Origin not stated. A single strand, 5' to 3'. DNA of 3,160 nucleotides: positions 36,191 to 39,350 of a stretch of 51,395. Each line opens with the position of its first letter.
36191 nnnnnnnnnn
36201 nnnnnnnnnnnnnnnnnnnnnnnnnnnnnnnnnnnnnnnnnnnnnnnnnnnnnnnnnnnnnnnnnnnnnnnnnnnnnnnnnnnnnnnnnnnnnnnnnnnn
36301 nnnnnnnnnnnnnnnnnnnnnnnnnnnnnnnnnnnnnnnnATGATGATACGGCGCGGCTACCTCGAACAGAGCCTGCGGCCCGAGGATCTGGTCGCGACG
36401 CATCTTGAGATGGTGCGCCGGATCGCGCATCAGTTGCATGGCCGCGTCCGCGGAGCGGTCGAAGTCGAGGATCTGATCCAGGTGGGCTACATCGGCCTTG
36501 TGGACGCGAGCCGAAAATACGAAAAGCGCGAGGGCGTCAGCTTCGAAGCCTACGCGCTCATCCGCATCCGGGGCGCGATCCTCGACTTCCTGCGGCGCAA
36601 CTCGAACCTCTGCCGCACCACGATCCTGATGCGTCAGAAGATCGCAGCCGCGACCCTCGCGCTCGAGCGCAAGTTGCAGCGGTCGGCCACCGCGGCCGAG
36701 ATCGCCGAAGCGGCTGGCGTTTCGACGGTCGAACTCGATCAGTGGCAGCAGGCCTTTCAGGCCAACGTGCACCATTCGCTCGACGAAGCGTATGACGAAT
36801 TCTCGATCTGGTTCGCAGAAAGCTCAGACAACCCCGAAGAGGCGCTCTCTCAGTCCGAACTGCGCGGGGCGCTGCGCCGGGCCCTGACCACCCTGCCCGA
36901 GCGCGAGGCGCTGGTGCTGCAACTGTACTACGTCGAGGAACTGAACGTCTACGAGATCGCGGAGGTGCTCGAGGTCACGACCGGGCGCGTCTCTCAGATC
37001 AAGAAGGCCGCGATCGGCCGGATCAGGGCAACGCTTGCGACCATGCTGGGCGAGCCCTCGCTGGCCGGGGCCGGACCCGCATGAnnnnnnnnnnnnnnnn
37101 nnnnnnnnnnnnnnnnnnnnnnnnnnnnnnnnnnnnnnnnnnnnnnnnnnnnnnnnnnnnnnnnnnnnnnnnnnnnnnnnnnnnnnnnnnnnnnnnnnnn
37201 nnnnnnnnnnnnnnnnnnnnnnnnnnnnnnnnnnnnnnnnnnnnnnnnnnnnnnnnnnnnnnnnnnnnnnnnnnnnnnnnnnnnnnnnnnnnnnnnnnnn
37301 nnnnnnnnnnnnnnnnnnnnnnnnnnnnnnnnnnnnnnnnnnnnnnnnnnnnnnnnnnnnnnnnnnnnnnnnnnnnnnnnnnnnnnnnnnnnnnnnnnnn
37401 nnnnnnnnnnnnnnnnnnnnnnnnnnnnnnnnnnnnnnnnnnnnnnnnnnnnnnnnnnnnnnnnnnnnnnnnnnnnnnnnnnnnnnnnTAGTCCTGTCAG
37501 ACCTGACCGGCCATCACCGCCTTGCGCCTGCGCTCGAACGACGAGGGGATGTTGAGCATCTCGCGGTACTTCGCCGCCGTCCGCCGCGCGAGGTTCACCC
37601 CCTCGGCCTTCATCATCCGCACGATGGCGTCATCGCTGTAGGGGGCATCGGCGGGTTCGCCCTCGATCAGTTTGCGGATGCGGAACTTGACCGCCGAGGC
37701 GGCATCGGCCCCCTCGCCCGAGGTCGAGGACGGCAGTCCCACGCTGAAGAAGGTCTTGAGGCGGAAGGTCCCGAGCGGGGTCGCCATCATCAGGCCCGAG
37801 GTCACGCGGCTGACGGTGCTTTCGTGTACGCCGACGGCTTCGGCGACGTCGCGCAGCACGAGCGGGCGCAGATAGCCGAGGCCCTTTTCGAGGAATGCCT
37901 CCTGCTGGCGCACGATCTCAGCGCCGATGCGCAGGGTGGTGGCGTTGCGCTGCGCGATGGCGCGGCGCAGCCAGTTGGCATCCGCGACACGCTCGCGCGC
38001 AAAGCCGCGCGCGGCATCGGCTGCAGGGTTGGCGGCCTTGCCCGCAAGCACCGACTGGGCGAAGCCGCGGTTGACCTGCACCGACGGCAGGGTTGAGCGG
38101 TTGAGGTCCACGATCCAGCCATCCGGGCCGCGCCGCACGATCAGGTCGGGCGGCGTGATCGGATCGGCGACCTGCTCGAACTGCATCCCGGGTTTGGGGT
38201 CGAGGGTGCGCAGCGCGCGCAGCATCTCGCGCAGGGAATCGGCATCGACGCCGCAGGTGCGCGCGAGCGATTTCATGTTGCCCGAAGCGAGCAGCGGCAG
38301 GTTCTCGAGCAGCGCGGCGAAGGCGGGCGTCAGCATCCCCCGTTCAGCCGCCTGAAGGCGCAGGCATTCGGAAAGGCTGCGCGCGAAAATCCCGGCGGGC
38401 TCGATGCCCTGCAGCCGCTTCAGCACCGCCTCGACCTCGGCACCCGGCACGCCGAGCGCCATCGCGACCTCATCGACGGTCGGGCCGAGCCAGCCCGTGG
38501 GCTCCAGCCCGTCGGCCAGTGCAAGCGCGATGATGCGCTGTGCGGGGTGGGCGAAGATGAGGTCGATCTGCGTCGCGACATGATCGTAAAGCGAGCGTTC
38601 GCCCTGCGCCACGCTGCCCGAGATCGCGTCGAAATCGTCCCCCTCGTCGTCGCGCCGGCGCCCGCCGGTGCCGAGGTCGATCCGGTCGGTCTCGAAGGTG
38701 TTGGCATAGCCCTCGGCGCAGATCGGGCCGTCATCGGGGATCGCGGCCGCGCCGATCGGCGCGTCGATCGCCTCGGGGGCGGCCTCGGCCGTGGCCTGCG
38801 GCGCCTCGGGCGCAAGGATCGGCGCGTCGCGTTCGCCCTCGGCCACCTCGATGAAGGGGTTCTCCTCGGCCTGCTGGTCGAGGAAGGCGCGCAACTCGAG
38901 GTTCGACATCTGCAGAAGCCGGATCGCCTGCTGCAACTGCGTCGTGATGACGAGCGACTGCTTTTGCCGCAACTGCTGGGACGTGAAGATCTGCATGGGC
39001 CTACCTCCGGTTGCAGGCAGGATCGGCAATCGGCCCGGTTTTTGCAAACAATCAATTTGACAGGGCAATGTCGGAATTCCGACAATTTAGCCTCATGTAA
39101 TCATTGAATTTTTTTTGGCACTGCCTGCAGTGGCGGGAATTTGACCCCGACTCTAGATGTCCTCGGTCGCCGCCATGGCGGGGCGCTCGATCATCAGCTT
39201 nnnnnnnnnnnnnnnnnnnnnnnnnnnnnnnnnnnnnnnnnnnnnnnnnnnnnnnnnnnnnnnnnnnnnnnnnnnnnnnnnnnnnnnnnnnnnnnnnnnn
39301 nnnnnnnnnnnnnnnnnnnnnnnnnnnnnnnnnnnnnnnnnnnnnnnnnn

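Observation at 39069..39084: Recurrent palindrome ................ confined to flagellar control regions (candidate FleQ/FleT enhancer box)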

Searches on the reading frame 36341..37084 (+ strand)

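Call 10: search_protein_families(library=ncbifam, proteins=[window:36341-37084:+], max_evalue=0.00001)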
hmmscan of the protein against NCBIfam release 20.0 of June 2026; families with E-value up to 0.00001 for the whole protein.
window:36341-37084:+ (247 aa): 62 families (the best 25 are shown)
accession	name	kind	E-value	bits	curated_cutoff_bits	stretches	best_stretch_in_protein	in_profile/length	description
TIGR02479.1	FliA_WhiG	subfamily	1.9e-64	217.5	189.6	1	17-232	1-223/224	FliA/WhiG family RNA polymerase sigma factor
NF005413.0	PRK06986.1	subfamily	3.3e-61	207.2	201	1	12-233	13-237/241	RNA polymerase sigma factor FliA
NF004935.0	PRK06288.1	equivalog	3.8e-42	144.8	343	1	15-235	36-265/270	RNA polymerase sigma factor WhiG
NF005809.0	PRK07670.1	equivalog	2.7e-40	138.5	326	1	15-233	26-251/255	FliA/WhiG family RNA polymerase sigma factor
TIGR02980.1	SigBFG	subfamily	6.1e-35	121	234.35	1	15-232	6-226/227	SigB/SigF/SigG family RNA polymerase sigma factor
TIGR02937.1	sigma70-ECF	superfamily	4.8e-34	117.4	42.9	1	15-230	4-163/165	sigma-70 family RNA polymerase sigma factor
NF009091.0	PRK12427.1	equivalog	1.8e-32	112.9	339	1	18-232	21-231/233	FliA/WhiG family RNA polymerase sigma factor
NF004572.0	PRK05911.1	equivalog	1.3e-28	100.1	378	1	16-235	27-256/257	RNA polymerase sigma factor sigma-28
NF005644.0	PRK07408.1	subfamily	4.6e-27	95.3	261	1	15-232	30-253/258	RNA polymerase sigma factor SigF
TIGR02941.1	Sigma_B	equivalog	5.9e-23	81.6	315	1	15-230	32-251/255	RNA polymerase sigma factor SigB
TIGR02997.1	Sig70-cyanoRpoD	subfamily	1e-22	80.8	384.5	1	16-229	78-298/298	RNA polymerase sigma factor, RpoD/SigA family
TIGR02885.1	spore_sigF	equivalog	1.9e-21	77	321.45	1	15-231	14-230/231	RNA polymerase sporulation sigma factor SigF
NF005514.0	PRK07122.1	subfamily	6e-21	74.8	372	1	15-232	43-263/264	RNA polymerase sigma factor SigF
NF004052.0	PRK05572.1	subfamily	1.2e-19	70.9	311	1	15-232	35-250/252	SigF/SigG family RNA polymerase sporulation sigma factor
TIGR02393.1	RpoD_Cterm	equivalog_domain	3.4e-19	69.4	354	1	16-231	4-227/238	RNA polymerase sigma factor RpoD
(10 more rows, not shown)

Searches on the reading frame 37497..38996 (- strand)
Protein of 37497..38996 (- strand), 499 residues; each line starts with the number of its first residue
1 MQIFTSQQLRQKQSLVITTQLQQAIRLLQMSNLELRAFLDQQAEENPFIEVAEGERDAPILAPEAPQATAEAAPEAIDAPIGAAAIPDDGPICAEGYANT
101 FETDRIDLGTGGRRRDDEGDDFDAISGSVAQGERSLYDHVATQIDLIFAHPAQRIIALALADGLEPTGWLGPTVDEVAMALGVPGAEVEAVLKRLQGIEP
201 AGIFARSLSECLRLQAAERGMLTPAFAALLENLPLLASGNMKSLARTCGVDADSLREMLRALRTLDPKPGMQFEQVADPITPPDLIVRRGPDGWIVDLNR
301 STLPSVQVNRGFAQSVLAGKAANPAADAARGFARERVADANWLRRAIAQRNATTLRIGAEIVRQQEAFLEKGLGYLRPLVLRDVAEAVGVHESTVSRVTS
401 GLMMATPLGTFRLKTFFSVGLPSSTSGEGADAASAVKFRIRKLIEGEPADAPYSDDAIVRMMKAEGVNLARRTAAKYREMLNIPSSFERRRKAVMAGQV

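Call 10: search_protein_families(library=ncbifam, proteins=[window:37497-38996:-], max_evalue=0.00001)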
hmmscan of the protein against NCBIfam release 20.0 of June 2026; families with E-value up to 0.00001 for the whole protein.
window:37497-38996:- (499 aa): 7 families
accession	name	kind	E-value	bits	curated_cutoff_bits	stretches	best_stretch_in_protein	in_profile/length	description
NF004596.0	PRK05932.1-3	subfamily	2.2e-148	495.4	499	1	1-495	1-510/515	RNA polymerase factor sigma-54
NF009118.0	PRK12469.1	subfamily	4.7e-115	385.2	396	1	6-492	4-481/483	RNA polymerase factor sigma-54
TIGR02395.1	rpoN_sigma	equivalog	8.3e-112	374.4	277.35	1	11-490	1-434/434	RNA polymerase factor sigma-54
NF004595.0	PRK05932.1-2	equivalog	3.1e-109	366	513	1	5-491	3-482/484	RNA polymerase factor sigma-54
NF004598.0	PRK05932.1-5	equivalog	3e-93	313.3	621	1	6-489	4-501/504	RNA polymerase factor sigma-54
NF004597.0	PRK05932.1-4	equivalog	1.1e-86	291.3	817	1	6-491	4-475/477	RNA polymerase factor sigma-54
NF004602.0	PRK05932.2-4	equivalog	2.4e-44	151.8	506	1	130-492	75-411/416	RNA polymerase factor sigma-54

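Call 67: find_homologous_proteins(query=window:37497-38996:-, max_evalue=1e-80)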
Query window:37497-38996:- (499 aa): 4964 proteins with E <= 1e-80 among 8000 candidates; the best 120 are listed.
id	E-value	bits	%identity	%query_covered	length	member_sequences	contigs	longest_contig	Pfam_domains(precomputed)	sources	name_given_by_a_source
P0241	0.0e+0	1056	98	100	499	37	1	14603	PF04963.20,PF00309.26,PF04552.20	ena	-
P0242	4.4e-206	704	68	100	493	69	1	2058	PF04963.20,PF00309.26,PF04552.20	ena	-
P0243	2.5e-203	694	66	100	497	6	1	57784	PF04963.20,PF00309.26,PF04552.20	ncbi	-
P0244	1.6e-200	685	65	100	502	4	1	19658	PF04963.20,PF00309.26,PF04552.20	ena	-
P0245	2.5e-197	675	67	100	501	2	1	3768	PF04963.20,PF00309.26,PF04552.20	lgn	-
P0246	6.1e-197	673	66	100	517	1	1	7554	PF04963.20,PF00309.26,PF04552.20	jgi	jgi:RNA polymerase sigma-54 factor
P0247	6.6e-193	660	63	100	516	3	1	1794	PF04963.20,PF00309.26,PF04552.20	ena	-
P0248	2.4e-163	563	55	100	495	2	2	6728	PF04963.20,PF00309.26,PF04552.20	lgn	-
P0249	2.7e-163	562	55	100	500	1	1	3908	PF04963.20,PF00309.26,PF04552.20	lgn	-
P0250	8.5e-162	558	56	100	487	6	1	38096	PF04963.20,PF00309.26,PF04552.20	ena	-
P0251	1.1e-161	557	55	100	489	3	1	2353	PF04963.20,PF00309.26,PF04552.20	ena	-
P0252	2.7e-161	556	56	100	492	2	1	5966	PF04963.20,PF00309.26,PF04552.20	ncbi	-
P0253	7.3e-161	554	54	100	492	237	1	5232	PF04963.20,PF00309.26,PF04552.20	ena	-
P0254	9.4e-161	554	56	100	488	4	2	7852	PF04963.20,PF00309.26,PF04552.20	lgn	-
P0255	7.1e-160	551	54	100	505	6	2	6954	PF04963.20,PF00309.26,PF04552.20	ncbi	ncbi:MAG: hypothetical protein RLZZ491_2225 [Pseudomonadota bacterium]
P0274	9.3e-157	541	56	100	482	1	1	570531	PF04963.20,PF00309.26,PF04552.20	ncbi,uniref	ncbi:RNA polymerase factor sigma-54 [Plastorhodobacter daqingensis]|uniref:RNA polymerase sigma-54 f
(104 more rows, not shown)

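Call 68: find_encoding_contigs(protein=P0243, flank=10000, max_places=1)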
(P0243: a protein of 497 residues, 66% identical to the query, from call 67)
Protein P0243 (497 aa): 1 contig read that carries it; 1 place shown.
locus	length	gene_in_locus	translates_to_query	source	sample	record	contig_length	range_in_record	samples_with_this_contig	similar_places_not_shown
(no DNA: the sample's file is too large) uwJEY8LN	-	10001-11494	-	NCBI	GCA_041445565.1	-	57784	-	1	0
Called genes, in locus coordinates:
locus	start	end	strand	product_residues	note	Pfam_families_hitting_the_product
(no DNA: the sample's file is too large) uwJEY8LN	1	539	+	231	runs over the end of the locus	PF02107:FlgH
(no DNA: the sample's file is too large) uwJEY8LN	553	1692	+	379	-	PF02119:FlgI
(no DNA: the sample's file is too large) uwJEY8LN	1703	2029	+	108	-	PF10135:Rod-binding (weak)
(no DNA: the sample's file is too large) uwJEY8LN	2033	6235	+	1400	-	PF00460:Flg_bb_rod (weak), PF22638:FlgK_D1, PF07196:Flagellin_IN (faint), PF06429:Flg_bbr_C (weak)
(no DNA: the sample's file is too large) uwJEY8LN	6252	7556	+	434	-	PF00669:Flagellin_N, PF00700:Flagellin_C (weak)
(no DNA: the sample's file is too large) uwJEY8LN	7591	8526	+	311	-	PF01464:SLT (faint)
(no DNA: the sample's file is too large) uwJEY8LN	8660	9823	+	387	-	PF00158:Sigma54_activat, PF14532:Sigma54_activ_2, PF07728:AAA_5, PF25601:AAA_lid_14, PF02954:HTH_8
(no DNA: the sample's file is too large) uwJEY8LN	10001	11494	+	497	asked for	PF00309:Sigma54_AID, PF04963:Sigma54_CBD, PF04552:Sigma54_DBD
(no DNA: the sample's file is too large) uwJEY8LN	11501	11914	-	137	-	-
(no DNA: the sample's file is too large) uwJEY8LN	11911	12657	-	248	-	PF04542:Sigma70_r2, PF04539:Sigma70_r3 (faint), PF08281:Sigma70_r4_2, PF04545:Sigma70_r4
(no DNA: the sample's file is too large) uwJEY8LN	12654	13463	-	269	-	PF01656:CbiA, PF06564:CBP_BcsQ (faint), PF09140:MipZ (weak), PF10609:ParA, PF13614:AAA_31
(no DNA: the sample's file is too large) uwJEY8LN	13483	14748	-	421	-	-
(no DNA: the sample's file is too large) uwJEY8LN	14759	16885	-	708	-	PF00771:FHIPEP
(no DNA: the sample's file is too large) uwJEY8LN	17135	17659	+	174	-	PF02169:LPP20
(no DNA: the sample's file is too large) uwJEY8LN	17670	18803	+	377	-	PF16548:FlgT_N (weak)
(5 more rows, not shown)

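Call 69: find_encoding_contigs(protein=P0244, flank=10000, max_places=1)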
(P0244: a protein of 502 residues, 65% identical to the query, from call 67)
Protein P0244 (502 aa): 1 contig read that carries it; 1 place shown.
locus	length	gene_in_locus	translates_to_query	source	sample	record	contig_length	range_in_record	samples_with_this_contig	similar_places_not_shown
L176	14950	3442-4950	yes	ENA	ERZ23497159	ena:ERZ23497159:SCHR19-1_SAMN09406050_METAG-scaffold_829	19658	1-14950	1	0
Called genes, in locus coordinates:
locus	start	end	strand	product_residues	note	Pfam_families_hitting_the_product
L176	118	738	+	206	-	PF23976:DUF7302 (weak)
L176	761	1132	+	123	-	-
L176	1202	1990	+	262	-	PF00460:Flg_bb_rod (weak), PF22692:LlgE_F_G_D1, PF06429:Flg_bbr_C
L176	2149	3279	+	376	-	PF00158:Sigma54_activat, PF14532:Sigma54_activ_2, PF07728:AAA_5, PF25601:AAA_lid_14, PF02954:HTH_8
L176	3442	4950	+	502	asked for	PF00309:Sigma54_AID, PF04963:Sigma54_CBD, PF04552:Sigma54_DBD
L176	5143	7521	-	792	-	PF01315:Ald_Xan_dh_C, PF02738:MoCoBD_1, PF20256:MoCoBD_2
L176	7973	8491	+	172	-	PF01047:MarR, PF12802:MarR_2, PF13545:HTH_Crp_2 (faint)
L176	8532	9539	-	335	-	PF03480:DctP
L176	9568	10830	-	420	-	PF06808:DctM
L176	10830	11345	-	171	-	PF04290:DctQ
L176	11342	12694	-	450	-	PF01425:Amidase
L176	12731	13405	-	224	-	PF14114:DUF4286 (faint), PF07110:EthD (faint)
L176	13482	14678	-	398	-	PF07969:Amidohydro_3 (faint), PF01979:Amidohydro_1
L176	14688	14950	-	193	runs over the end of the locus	PF06684:AA_synth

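Call 70: find_encoding_contigs(protein=P0274, flank=10000, max_places=1)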
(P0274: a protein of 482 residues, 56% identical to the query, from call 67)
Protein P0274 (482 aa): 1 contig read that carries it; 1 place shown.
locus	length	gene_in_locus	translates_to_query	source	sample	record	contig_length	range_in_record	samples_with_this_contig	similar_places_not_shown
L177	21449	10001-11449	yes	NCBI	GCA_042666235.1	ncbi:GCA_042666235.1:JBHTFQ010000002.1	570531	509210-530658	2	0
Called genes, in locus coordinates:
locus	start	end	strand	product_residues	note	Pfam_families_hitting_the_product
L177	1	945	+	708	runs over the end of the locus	-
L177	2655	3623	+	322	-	-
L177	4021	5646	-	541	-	PF02465:FliD_N, PF07195:FliD_C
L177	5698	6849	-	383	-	PF13677:MotB_plug, PF00691:OmpA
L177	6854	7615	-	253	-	PF01618:MotA_ExbB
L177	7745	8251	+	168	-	PF07603:Lcl_C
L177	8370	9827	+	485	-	PF00669:Flagellin_N, PF07196:Flagellin_IN, PF00700:Flagellin_C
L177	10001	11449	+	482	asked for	PF00309:Sigma54_AID, PF04963:Sigma54_CBD, PF04552:Sigma54_DBD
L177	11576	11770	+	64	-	-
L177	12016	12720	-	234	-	-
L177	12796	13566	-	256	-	-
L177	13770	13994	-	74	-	-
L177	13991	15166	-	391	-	PF01312:Bac_export_2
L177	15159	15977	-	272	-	PF01311:Bac_export_1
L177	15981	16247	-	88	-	PF01313:Bac_export_3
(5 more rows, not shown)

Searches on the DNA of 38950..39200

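Call 85: search_rna_families(source=window, start=38950, end=39200, threshold=evalue, max_evalue=1)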
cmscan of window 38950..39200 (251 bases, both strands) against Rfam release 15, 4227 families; matches with E-value up to 1: 1.
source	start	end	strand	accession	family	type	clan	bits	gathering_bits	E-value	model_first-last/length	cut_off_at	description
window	39037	39142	+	RF00198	SL1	Gene;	CL00020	17.5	75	0.65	1-103/103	no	SL1 RNA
